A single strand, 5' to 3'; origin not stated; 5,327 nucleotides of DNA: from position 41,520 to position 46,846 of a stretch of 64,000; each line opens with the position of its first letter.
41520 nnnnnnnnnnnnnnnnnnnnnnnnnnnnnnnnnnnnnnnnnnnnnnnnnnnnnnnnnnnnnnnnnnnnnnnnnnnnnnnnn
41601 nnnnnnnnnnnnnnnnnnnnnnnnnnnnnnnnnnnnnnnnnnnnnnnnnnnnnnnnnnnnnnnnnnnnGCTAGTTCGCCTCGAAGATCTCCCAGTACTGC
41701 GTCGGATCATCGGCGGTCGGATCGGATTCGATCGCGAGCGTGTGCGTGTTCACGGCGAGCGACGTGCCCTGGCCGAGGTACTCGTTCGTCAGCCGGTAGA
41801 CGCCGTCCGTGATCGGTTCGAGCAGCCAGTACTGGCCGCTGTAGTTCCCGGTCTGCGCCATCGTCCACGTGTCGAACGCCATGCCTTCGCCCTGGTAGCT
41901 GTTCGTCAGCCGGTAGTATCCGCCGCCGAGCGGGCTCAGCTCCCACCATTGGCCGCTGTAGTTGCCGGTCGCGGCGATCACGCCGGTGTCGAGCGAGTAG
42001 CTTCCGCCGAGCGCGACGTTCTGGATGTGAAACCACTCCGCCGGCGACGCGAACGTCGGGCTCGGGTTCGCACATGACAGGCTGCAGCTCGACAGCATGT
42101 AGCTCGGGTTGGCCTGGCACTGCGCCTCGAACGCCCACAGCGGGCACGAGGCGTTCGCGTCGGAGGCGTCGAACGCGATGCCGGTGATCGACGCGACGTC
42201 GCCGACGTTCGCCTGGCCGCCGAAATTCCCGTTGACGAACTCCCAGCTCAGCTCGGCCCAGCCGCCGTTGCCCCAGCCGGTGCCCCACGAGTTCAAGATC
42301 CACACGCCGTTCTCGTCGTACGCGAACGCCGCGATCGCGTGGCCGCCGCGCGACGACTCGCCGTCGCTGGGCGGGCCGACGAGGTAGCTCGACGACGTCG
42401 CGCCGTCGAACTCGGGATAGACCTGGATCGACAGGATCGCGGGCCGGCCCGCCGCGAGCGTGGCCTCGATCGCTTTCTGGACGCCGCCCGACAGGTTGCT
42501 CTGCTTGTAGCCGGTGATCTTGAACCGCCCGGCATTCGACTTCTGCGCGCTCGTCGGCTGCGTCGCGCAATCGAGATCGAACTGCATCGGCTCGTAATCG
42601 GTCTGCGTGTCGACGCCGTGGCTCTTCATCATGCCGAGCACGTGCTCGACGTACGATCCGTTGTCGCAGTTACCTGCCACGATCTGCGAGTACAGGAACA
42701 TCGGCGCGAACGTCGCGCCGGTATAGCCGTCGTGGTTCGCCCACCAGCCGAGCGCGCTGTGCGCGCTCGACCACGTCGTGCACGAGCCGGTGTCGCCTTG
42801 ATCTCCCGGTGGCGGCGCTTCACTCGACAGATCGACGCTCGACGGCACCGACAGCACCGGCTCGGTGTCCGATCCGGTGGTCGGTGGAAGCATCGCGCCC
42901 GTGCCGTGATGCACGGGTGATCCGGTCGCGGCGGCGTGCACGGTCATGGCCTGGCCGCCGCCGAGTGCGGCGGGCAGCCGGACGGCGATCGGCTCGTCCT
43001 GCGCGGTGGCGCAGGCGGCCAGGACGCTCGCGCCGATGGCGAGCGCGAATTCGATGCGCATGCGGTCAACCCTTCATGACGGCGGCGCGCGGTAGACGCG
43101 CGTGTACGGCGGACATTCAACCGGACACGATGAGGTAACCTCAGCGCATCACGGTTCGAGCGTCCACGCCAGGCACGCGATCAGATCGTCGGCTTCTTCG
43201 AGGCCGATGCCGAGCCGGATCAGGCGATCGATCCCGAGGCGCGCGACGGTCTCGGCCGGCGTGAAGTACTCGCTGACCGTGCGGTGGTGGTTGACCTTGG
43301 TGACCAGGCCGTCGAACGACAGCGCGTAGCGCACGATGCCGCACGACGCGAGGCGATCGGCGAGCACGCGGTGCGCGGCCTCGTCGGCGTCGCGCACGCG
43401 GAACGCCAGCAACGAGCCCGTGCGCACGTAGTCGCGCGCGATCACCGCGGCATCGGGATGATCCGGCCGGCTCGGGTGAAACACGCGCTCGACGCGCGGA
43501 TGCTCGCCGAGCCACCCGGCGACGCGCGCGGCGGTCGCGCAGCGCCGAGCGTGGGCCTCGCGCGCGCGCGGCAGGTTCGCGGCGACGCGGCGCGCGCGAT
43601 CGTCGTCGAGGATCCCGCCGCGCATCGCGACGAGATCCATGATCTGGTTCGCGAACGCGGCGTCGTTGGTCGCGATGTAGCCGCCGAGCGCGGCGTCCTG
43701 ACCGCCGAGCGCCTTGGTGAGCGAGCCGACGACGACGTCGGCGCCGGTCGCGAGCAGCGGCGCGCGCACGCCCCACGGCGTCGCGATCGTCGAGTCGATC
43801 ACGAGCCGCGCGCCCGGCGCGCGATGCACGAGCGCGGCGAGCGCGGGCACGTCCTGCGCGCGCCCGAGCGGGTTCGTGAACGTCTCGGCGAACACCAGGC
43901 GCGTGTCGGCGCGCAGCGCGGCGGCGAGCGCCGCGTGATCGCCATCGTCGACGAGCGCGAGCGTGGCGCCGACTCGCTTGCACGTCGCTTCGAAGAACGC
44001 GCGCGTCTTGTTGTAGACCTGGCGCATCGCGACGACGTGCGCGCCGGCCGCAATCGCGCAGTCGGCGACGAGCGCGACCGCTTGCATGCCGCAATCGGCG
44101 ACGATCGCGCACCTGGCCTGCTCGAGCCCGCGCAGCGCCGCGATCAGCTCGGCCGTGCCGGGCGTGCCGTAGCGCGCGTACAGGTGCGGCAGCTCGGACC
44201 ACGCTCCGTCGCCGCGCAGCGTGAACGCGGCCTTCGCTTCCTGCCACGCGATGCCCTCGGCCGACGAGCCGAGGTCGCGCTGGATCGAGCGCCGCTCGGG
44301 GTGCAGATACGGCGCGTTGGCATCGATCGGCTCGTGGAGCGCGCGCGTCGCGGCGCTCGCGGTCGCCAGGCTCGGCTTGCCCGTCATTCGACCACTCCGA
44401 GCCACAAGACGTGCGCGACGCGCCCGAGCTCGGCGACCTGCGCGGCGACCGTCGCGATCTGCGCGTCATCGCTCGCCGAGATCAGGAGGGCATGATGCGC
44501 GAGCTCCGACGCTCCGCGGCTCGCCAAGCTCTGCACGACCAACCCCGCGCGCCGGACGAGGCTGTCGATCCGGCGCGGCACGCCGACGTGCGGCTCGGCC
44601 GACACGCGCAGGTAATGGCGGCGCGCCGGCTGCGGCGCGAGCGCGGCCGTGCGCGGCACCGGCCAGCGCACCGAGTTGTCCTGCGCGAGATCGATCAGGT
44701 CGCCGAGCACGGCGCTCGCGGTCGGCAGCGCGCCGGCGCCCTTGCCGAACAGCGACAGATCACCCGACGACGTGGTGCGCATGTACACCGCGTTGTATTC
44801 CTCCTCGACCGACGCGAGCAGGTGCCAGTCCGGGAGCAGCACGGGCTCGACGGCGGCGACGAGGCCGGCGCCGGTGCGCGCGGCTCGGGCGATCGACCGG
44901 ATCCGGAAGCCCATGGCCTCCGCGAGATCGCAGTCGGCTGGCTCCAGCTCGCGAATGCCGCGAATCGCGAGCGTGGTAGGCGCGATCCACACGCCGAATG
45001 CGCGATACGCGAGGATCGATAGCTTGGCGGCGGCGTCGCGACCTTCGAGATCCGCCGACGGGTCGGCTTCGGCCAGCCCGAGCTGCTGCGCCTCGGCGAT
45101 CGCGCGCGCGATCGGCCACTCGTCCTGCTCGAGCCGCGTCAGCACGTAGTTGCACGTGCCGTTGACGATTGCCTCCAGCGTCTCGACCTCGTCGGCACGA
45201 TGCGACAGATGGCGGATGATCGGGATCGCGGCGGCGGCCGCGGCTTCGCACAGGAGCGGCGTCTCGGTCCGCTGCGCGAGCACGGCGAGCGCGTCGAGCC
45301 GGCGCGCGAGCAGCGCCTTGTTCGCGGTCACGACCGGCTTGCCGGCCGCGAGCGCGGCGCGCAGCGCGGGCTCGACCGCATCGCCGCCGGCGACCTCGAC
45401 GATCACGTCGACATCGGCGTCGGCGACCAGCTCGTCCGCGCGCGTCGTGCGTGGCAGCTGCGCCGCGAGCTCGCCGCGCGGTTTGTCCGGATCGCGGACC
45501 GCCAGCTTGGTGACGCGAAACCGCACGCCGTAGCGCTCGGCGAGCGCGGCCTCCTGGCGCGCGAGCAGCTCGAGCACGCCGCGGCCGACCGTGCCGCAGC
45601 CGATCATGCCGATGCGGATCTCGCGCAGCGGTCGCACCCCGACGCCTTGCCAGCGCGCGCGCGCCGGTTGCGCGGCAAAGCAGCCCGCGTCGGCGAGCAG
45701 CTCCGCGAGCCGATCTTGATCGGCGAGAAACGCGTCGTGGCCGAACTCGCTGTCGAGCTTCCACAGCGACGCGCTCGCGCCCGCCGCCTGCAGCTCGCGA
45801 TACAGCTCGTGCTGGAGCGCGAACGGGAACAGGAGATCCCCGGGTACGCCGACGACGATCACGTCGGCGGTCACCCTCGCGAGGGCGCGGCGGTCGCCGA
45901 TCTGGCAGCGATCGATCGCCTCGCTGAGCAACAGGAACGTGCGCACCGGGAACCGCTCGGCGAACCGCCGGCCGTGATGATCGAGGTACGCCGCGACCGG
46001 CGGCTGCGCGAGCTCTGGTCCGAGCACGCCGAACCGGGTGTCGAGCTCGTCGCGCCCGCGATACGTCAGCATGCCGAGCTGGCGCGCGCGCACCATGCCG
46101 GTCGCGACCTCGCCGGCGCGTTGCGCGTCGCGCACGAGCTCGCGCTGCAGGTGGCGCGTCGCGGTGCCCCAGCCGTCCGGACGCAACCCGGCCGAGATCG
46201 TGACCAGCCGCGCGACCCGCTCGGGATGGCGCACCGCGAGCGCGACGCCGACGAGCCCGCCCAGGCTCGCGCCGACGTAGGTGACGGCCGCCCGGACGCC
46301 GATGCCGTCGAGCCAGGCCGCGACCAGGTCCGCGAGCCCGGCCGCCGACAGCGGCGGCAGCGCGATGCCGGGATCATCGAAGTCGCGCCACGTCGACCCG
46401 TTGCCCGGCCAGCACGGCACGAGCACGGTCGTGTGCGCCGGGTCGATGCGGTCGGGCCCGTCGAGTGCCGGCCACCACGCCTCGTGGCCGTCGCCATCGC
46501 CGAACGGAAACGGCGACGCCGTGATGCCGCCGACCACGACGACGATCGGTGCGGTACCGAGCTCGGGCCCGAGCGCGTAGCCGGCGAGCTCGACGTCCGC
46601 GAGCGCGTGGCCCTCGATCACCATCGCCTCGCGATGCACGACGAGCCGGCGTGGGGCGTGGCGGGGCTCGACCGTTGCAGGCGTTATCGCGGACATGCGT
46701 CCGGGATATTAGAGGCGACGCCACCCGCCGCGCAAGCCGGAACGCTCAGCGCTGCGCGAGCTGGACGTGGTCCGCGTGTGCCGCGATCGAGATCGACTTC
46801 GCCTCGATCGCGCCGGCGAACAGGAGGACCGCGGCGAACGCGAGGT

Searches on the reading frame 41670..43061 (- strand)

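Call 63: search_protein_families(library=pfam, proteins=[window:41670-43061:-], max_evalue=0.0001)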
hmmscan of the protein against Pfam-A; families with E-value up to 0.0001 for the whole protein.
window:41670-43061:- (463 aa): 2 families
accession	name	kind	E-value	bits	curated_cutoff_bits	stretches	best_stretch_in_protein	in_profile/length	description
PF00112.29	Peptidase_C1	-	2.5e-11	44.5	20.7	1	73-272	2-203/220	Papain family cysteine protease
PF14200.12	RicinB_lectin_2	-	3.7e-05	24.8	25.6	0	363-401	34-78/89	Ricin-type beta-trefoil lectin domain-like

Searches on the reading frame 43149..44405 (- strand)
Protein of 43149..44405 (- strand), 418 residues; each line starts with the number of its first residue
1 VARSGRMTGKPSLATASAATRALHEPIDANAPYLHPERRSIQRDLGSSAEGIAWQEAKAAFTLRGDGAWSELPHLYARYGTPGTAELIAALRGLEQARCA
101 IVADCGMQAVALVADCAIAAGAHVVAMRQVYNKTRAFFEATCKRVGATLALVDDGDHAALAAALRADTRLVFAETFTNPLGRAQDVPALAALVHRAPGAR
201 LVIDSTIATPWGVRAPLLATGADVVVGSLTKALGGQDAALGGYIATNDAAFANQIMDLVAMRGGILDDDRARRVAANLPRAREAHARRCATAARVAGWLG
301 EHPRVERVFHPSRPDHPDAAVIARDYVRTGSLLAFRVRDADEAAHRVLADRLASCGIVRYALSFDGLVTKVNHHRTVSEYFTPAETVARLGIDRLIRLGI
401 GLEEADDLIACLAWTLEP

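Call 63: search_protein_families(library=pfam, proteins=[window:43149-44405:-], max_evalue=0.0001)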
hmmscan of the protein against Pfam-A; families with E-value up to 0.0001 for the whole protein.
window:43149-44405:- (418 aa): 3 families
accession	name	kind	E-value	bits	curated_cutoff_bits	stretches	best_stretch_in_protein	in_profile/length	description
PF01053.26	Cys_Met_Meta_PP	-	1.5e-60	205.2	27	1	73-414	43-378/381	Cys/Met metabolism PLP-dependent enzyme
PF00266.25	Aminotran_5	-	5.7e-06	26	21.5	1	87-234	51-204/371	Aminotransferase class-V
PF00155.27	Aminotran_1_2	-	6.6e-06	26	19.7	1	81-257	44-243/361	Aminotransferase class I and II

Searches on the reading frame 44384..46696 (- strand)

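Call 63: search_protein_families(library=pfam, proteins=[window:44384-46696:-], max_evalue=0.0001)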
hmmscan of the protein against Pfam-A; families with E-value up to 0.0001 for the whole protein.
window:44384-46696:- (770 aa): 3 families
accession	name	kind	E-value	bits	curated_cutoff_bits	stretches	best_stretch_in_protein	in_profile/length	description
PF00742.24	Homoserine_dh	-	6.8e-51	173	22.9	1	492-668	1-173/173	Homoserine dehydrogenase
PF03447.22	NAD_binding_3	-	3.6e-20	73.2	24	1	366-479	1-111/116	Homoserine dehydrogenase, NAD binding domain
PF00561.26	Abhydrolase_1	-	1e-09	38.9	25.8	1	50-238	1-180/245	alpha/beta hydrolase fold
